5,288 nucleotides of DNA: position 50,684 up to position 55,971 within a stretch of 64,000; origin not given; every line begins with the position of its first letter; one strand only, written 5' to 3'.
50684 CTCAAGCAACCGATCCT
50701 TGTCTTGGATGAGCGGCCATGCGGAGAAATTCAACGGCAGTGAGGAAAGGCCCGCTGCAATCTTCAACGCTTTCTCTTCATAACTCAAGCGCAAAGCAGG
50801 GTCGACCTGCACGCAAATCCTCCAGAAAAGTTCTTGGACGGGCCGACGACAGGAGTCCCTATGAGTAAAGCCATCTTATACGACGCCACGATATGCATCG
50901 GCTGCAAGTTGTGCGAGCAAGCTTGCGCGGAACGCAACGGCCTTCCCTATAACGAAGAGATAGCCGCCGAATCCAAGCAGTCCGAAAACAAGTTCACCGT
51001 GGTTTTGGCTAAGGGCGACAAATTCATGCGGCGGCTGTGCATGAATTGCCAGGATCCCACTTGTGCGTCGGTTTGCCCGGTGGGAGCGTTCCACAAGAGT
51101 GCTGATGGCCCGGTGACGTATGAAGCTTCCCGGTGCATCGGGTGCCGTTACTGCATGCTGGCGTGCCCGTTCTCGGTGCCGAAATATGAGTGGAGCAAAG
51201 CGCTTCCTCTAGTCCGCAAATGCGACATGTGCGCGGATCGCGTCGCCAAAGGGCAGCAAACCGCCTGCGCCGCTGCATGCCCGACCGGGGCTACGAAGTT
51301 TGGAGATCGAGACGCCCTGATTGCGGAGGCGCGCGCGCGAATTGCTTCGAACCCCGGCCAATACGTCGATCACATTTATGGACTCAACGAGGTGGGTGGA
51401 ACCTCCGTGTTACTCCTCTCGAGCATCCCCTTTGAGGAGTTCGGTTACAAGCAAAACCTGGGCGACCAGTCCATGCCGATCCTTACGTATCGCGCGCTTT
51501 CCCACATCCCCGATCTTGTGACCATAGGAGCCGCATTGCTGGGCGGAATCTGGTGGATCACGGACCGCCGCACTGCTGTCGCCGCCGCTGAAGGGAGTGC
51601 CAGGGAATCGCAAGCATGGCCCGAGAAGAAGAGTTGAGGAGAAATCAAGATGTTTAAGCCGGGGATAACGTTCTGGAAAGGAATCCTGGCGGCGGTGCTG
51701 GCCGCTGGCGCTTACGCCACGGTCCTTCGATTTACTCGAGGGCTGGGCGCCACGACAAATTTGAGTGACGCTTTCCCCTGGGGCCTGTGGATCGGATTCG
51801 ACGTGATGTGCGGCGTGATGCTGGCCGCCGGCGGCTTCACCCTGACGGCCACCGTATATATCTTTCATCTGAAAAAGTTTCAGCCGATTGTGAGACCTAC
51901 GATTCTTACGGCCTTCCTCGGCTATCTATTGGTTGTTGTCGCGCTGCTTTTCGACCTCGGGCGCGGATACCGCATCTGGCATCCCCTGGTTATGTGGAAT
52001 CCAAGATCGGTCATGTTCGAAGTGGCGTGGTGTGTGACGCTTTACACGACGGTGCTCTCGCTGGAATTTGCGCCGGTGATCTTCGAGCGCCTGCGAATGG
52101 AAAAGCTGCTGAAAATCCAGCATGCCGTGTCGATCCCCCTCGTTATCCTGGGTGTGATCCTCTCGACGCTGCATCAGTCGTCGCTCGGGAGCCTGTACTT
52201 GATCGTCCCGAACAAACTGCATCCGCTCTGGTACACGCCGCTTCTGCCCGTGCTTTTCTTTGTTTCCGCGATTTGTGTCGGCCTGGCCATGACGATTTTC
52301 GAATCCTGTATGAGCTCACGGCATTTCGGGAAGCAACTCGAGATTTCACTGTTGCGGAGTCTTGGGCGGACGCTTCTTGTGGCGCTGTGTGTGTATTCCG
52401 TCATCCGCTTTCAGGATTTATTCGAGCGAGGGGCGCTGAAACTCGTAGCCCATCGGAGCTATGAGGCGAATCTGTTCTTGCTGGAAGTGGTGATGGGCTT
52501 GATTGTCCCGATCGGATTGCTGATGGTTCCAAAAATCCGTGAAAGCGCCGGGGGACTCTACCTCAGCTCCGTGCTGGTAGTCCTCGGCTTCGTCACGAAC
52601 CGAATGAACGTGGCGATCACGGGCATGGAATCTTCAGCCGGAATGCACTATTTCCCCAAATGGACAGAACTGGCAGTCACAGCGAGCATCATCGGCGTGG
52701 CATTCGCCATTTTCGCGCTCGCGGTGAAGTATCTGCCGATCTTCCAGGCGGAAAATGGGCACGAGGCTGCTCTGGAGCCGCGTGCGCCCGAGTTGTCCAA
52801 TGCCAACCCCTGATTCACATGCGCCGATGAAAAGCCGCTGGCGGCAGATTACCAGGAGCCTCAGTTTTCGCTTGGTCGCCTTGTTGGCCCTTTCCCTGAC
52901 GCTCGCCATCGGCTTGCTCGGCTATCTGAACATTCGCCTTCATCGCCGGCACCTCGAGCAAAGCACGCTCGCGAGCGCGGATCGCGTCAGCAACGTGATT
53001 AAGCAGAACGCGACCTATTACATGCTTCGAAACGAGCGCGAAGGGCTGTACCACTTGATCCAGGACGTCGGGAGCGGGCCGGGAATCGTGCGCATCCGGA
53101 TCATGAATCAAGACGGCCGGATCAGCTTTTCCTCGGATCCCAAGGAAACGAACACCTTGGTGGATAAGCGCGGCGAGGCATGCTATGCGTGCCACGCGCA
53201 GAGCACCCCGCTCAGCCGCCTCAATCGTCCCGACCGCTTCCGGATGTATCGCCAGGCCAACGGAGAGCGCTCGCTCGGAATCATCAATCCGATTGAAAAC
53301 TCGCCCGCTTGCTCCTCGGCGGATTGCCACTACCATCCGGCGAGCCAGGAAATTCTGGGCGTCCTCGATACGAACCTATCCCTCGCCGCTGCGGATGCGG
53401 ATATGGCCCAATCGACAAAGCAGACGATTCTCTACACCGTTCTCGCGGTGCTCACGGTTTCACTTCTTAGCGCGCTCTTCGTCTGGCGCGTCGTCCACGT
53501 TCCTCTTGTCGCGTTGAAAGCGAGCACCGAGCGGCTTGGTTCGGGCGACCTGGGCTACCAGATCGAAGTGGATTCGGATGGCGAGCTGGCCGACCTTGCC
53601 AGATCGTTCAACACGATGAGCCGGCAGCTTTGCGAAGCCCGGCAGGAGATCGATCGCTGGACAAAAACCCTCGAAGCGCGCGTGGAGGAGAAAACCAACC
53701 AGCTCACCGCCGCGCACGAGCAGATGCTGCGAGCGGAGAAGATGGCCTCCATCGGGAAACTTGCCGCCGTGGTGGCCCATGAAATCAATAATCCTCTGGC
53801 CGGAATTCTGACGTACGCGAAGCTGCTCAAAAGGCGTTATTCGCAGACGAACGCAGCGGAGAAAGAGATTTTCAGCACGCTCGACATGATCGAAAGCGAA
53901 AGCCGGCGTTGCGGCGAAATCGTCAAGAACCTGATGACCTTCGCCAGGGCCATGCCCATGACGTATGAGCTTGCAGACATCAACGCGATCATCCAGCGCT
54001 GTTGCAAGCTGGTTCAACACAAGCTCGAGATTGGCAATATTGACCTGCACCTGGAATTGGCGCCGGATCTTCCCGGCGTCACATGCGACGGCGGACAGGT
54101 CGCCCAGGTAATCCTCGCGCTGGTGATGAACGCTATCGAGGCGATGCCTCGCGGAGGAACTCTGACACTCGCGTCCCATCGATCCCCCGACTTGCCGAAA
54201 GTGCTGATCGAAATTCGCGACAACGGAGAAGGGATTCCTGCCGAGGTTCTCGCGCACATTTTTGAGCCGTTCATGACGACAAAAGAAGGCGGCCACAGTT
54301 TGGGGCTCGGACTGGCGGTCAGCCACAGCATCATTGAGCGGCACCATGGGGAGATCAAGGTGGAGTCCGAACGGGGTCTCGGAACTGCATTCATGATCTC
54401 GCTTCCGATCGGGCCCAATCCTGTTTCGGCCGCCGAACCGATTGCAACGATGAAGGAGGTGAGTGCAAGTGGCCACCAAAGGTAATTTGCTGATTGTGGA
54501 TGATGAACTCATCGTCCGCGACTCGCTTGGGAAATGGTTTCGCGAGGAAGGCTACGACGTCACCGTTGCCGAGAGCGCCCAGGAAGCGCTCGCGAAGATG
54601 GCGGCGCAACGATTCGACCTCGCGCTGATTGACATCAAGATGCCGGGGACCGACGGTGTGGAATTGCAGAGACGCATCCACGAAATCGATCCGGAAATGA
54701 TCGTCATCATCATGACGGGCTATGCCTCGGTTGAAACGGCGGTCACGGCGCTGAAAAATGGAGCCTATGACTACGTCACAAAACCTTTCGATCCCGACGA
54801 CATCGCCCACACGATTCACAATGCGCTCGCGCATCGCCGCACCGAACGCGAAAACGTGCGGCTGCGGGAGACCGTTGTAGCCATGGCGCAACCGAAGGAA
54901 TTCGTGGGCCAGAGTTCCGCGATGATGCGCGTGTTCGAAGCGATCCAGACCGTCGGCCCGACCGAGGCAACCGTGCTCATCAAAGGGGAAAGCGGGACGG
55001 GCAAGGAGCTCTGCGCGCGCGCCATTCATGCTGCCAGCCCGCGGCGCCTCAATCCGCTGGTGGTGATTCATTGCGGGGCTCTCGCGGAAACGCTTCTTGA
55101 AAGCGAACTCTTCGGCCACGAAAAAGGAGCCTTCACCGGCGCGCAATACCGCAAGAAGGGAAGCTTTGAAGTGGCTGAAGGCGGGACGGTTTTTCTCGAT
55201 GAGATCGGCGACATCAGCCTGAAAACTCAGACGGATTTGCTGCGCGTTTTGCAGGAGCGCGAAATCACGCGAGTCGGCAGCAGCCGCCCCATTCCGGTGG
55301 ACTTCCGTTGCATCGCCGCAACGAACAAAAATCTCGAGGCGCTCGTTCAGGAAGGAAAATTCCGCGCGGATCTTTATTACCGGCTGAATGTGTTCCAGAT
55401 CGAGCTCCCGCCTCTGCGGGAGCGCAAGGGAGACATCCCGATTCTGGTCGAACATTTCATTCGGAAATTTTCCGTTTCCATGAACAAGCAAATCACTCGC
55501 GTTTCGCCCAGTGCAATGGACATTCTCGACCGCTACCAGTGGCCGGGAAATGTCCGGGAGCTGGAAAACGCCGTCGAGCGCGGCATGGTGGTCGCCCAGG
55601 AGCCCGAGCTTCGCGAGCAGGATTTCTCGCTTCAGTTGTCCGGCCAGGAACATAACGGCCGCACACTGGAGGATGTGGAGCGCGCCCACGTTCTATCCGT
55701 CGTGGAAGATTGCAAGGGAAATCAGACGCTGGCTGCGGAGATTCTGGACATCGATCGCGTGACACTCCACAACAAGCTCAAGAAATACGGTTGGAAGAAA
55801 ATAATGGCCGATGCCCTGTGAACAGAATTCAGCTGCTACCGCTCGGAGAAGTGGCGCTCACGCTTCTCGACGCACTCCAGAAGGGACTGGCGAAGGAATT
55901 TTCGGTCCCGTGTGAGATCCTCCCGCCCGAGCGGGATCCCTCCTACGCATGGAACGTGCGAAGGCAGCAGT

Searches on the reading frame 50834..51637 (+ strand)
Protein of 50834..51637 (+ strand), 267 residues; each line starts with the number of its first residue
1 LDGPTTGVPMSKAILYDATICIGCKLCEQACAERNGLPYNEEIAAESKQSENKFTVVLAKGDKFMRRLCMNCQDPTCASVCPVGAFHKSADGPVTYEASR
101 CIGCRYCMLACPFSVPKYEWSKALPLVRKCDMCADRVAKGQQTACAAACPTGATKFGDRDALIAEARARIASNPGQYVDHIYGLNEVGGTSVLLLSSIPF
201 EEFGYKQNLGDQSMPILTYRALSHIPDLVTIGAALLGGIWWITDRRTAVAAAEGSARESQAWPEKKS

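Call 62: search_protein_families(library=pfam, proteins=[window:50834-51637:+], max_evalue=0.0001)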
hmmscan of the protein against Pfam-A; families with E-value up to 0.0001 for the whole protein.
window:50834-51637:+ (267 aa): 9 families
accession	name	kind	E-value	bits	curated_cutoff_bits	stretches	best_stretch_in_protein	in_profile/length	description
PF13247.11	Fer4_11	-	2e-21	76.5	26.2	1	64-159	5-100/100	4Fe-4S dicluster domain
PF12838.12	Fer4_7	-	6.1e-11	43.1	27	1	21-85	2-52/52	4Fe-4S dicluster domain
PF12837.12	Fer4_6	-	1.3e-10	41.1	25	1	94-115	2-23/24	4Fe-4S binding domain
PF13187.11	Fer4_9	-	1.6e-10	41.3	27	1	100-153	1-51/52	4Fe-4S dicluster domain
PF13237.11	Fer4_10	-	7.1e-10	39.1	25.5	1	95-150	3-53/53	4Fe-4S dicluster domain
PF12797.12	Fer4_2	-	2.4e-09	37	24.5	1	93-113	2-22/22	4Fe-4S binding domain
PF00037.32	Fer4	-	3.4e-09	36.6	21.1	1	96-114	3-21/24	4Fe-4S binding domain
PF13183.11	Fer4_8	-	1.5e-06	29.1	27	0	19-84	3-67/68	4Fe-4S dicluster domain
PF12798.12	Fer4_3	-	8.3e-05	23.6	27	0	101-113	1-13/15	4Fe-4S binding domain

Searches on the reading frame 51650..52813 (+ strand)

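Call 62: search_protein_families(library=pfam, proteins=[window:51650-52813:+], max_evalue=0.0001)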
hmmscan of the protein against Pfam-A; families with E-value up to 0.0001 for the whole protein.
window:51650-52813:+ (387 aa): 1 family
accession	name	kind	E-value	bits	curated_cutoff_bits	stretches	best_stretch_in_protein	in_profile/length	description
PF03916.19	NrfD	-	4.3e-27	96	25.8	1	36-326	3-309/313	Polysulphide reductase, NrfD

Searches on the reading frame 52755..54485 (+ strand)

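Call 62: search_protein_families(library=pfam, proteins=[window:52755-54485:+], max_evalue=0.0001)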
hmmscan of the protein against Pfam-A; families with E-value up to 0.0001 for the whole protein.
window:52755-54485:+ (576 aa): 3 families
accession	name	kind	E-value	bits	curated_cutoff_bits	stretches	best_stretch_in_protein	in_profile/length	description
PF02518.31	HATPase_c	-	2.7e-23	83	26.4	1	447-552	4-109/111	Histidine kinase-, DNA gyrase B-, and HSP90-like ATPase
PF00512.31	HisKA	-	7.3e-14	52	26.9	1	334-399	3-63/66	His Kinase A (phospho-acceptor) domain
PF00672.30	HAMP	-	2.7e-11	44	25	1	244-292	3-51/53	HAMP domain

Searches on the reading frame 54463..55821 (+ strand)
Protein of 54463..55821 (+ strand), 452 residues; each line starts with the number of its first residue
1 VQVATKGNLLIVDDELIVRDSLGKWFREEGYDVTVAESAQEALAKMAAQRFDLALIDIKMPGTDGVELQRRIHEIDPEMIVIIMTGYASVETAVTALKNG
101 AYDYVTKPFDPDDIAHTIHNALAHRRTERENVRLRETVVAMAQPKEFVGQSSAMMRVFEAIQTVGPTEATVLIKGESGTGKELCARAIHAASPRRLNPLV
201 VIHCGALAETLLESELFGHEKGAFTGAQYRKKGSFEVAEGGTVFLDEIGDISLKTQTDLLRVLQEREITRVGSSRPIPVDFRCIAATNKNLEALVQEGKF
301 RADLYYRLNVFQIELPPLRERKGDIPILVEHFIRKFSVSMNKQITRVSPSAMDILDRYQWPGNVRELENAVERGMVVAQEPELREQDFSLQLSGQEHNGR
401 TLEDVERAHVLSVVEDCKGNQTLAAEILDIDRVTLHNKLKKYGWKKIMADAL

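Call 62: search_protein_families(library=pfam, proteins=[window:54463-55821:+], max_evalue=0.0001)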
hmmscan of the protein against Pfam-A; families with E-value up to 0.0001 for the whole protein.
window:54463-55821:+ (452 aa): 9 families
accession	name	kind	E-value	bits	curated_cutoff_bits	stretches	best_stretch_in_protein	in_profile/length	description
PF00158.32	Sigma54_activat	-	5.5e-70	234.9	20.2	1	148-314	2-168/168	Sigma-54 interaction domain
PF00072.30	Response_reg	-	6.1e-32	110.5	30.2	1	10-118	2-110/111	Response regulator receiver domain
PF25601.1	AAA_lid_14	-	1.1e-26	92.9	27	1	319-399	1-81/87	AAA+ ATPase lid domain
PF14532.12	Sigma54_activ_2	-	3.9e-20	72.9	25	1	148-318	1-138/138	Sigma-54 interaction domain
PF02954.25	HTH_8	-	2.2e-11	43.7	22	1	401-442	1-42/42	Bacterial regulatory protein, Fis family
PF07728.20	AAA_5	-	2.5e-08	34.5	22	1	171-291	2-125/139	AAA domain (dynein-related subfamily)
PF07724.20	AAA_2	-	2e-05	25.1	27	0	169-282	4-115/166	AAA domain (Cdc48 subfamily)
PF01078.27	Mg_chelatase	-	5.9e-05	23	20.3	0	226-289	93-158/207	Magnesium chelatase, subunit ChlI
PF07726.17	AAA_3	-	7.3e-05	23.1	27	0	172-288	3-111/131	ATPase family associated with various cellular activities (AAA)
